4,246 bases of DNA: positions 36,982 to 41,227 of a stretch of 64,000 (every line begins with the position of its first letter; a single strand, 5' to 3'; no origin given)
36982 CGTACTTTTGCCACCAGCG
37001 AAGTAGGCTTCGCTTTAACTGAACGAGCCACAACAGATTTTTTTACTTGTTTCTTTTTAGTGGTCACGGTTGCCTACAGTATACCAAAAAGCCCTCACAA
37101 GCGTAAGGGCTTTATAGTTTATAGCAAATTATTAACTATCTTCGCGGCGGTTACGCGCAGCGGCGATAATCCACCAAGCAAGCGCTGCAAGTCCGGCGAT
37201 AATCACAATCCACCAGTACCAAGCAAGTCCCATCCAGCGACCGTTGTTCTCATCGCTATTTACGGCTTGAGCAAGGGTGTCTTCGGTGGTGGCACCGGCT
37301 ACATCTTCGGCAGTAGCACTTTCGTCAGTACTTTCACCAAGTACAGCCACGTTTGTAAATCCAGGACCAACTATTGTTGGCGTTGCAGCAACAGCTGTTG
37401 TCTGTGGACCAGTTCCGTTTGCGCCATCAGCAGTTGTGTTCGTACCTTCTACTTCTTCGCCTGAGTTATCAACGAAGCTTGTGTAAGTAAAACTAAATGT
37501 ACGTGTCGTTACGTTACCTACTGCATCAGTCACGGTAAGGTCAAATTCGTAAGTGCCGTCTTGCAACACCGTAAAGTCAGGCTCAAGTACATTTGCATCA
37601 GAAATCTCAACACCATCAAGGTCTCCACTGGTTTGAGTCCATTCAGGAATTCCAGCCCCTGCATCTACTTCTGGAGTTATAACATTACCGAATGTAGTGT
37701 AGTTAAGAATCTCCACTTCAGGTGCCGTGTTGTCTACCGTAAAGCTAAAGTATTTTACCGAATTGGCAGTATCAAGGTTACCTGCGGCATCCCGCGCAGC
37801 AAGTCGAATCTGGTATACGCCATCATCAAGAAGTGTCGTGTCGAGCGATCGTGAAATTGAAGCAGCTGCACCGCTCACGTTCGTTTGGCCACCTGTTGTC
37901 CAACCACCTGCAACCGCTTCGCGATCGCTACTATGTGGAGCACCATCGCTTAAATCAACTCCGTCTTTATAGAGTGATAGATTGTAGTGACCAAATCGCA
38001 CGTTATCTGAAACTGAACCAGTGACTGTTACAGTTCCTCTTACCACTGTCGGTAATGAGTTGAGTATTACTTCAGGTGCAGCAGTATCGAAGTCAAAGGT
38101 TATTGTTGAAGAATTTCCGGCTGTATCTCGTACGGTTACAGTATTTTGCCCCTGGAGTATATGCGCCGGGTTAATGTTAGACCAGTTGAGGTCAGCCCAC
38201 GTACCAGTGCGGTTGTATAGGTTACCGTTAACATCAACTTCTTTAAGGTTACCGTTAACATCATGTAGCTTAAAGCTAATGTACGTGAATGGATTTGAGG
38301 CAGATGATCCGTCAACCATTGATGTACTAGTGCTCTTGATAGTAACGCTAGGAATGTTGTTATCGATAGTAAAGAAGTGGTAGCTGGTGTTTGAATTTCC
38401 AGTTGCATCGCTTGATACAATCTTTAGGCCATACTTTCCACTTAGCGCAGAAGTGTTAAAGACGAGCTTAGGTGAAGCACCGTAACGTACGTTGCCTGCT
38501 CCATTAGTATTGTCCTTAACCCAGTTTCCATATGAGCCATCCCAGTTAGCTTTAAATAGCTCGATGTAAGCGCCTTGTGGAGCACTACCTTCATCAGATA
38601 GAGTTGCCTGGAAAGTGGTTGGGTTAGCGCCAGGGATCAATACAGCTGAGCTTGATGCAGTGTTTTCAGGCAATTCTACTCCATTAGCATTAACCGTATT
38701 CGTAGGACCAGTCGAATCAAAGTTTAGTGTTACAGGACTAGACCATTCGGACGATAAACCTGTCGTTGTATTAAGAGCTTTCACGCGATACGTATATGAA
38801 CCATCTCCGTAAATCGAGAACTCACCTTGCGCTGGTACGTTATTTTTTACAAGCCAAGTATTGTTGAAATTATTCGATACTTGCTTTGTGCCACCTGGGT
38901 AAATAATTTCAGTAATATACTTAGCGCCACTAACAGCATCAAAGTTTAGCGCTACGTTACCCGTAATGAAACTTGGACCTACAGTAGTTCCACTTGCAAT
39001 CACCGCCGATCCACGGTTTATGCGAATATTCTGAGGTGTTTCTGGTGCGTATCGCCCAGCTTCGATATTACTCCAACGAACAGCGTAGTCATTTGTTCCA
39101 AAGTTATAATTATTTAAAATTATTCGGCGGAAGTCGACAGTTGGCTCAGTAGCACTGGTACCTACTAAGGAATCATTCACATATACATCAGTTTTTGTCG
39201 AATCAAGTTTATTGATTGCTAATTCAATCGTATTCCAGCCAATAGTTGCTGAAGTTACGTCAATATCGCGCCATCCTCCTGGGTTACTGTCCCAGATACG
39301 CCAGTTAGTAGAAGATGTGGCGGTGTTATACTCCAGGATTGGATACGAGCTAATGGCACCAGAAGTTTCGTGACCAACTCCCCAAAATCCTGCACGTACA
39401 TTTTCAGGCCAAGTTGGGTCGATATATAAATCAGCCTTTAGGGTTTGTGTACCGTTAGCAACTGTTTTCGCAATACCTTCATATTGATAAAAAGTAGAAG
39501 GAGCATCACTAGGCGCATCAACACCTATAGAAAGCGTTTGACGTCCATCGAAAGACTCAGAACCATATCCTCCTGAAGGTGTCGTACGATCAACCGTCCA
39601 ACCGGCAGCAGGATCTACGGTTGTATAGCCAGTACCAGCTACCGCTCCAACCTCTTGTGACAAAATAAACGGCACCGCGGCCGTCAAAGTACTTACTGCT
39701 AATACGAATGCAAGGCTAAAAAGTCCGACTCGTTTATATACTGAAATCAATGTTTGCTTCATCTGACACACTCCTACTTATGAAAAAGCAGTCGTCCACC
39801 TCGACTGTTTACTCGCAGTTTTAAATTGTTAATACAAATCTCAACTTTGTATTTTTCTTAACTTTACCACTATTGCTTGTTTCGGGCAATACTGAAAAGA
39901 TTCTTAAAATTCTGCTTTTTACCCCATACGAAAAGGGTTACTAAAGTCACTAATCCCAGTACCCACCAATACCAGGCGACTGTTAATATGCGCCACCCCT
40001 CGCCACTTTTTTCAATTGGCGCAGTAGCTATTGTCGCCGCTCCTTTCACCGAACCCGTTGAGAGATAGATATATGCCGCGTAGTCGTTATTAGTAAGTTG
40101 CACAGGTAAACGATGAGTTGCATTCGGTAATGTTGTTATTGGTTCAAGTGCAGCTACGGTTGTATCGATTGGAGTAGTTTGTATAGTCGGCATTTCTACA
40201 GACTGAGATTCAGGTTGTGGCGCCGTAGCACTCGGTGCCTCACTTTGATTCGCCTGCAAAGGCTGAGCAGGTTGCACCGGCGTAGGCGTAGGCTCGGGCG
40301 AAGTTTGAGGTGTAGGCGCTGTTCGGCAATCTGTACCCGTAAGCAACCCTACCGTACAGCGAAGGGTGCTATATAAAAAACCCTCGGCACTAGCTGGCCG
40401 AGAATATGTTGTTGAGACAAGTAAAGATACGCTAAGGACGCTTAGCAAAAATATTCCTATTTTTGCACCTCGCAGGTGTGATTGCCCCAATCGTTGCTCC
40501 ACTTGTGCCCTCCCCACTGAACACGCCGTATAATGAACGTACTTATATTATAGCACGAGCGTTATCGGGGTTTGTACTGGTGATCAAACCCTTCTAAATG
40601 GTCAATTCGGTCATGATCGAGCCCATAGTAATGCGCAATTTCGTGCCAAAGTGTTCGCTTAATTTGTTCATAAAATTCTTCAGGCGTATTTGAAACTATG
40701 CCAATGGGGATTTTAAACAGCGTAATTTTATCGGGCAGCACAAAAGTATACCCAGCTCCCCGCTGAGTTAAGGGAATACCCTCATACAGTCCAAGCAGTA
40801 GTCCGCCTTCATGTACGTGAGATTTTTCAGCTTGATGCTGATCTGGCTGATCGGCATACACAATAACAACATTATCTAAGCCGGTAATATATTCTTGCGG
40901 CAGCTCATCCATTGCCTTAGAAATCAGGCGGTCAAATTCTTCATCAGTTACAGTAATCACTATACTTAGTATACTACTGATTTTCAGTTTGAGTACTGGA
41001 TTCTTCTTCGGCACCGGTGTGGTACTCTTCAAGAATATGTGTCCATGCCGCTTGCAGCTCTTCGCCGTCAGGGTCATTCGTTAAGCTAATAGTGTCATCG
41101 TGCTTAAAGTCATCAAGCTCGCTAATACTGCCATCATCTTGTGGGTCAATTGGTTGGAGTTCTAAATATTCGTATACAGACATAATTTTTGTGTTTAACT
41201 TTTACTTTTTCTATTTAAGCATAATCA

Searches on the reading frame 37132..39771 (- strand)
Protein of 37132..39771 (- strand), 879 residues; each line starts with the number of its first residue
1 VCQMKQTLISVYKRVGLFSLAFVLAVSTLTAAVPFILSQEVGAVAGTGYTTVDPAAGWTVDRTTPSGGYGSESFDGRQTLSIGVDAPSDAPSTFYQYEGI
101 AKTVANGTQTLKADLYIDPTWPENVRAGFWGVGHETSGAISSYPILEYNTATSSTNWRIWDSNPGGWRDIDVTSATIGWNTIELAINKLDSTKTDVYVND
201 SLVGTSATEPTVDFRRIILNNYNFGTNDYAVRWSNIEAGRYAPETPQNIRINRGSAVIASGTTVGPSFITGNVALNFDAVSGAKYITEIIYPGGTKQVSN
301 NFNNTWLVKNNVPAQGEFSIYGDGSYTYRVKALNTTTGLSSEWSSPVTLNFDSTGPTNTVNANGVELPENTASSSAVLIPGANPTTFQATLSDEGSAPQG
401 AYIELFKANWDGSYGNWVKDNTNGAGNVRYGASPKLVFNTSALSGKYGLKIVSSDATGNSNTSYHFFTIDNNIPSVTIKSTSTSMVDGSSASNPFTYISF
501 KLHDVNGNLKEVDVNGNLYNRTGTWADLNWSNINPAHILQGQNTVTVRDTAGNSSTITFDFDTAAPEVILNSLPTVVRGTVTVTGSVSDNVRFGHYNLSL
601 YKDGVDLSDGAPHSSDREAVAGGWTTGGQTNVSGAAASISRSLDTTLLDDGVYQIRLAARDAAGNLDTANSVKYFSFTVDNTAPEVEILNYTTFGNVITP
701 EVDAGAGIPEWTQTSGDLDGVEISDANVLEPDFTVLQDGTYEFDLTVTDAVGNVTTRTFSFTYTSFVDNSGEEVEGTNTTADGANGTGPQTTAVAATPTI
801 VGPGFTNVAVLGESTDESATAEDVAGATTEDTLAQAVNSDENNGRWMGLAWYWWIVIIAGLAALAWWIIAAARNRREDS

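Call 66: search_protein_families(library=pfam, proteins=[window:37132-39771:-], max_evalue=0.0001)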
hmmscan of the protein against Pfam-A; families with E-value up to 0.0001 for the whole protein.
window:37132-39771:- (879 aa): 3 families
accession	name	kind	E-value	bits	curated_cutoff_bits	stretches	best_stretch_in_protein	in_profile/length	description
PF19077.6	Big_13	-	4.2e-10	40.4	27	0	736-762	72-99/102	Bacterial Ig-like domain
PF22352.2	K319L-like_PKD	-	2.9e-07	30.8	27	1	710-756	32-77/84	K319L-like, PKD domain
PF13750.12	Big_3_3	-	1.6e-05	25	27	0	646-690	10-52/157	Bacterial Ig-like domain (group 3)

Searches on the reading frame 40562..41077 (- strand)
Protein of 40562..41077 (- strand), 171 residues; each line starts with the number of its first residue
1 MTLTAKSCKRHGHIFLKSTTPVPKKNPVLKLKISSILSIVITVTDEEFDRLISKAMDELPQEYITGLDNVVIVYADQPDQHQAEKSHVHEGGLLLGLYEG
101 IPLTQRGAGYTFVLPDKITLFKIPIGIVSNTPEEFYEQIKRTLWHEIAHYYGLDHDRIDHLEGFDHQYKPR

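Call 66: search_protein_families(library=pfam, proteins=[window:40562-41077:-], max_evalue=0.0001)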
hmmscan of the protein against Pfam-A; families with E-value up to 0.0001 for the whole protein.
window:40562-41077:- (171 aa): 1 family
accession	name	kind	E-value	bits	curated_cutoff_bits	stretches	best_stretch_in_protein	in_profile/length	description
PF06262.17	Zincin_1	-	7.9e-24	83.9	22.4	1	67-161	1-95/97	Zincin-like metallopeptidase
